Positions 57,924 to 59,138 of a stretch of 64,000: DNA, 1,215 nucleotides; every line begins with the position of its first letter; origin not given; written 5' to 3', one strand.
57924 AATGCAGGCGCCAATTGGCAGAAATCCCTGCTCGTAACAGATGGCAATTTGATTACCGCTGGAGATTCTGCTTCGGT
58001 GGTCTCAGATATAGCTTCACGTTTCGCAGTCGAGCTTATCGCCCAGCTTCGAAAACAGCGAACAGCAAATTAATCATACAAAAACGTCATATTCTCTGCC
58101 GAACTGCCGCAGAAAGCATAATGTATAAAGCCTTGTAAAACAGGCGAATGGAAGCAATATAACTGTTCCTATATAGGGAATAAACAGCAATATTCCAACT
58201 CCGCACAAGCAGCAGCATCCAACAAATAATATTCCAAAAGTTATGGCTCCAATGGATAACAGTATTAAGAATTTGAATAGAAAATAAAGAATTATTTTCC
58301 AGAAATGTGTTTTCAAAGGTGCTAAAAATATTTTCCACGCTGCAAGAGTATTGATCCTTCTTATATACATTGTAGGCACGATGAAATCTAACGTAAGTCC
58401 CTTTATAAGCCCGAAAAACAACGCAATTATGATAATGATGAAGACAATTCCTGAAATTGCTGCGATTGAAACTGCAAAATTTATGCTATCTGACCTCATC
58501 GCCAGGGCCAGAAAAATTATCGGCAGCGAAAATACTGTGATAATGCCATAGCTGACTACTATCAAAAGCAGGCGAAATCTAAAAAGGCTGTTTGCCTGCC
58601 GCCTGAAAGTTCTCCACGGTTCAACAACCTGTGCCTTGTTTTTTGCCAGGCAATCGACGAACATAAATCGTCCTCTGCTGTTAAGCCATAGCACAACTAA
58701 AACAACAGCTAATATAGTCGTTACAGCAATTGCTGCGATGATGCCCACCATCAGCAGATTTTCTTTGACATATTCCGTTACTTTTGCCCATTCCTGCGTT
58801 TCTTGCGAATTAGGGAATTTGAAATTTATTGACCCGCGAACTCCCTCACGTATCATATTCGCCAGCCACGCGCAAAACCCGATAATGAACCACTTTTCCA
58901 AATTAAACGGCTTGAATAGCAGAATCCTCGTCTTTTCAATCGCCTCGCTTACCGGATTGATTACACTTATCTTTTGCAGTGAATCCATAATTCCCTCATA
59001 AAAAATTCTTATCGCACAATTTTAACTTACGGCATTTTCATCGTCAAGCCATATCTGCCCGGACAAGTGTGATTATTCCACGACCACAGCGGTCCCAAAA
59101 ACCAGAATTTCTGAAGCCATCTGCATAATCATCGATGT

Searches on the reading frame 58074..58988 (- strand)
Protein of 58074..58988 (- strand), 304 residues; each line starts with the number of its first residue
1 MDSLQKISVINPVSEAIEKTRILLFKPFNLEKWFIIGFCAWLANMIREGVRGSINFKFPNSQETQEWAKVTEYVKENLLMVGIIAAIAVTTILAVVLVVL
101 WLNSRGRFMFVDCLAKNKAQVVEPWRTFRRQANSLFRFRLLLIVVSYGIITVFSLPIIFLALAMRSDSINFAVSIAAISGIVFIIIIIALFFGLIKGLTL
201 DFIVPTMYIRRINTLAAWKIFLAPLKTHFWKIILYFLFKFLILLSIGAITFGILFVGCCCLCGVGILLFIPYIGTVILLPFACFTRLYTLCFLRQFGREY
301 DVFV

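Call 82: search_protein_families(library=pfam, proteins=[window:58074-58988:-], max_evalue=0.001)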
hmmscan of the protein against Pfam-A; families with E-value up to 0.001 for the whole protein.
window:58074-58988:- (304 aa): 1 family
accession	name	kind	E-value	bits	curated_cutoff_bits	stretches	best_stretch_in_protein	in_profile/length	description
PF24400.1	DUF7544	-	3.7e-37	128.6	27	1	10-265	4-240/302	Family of unknown function (DUF7544)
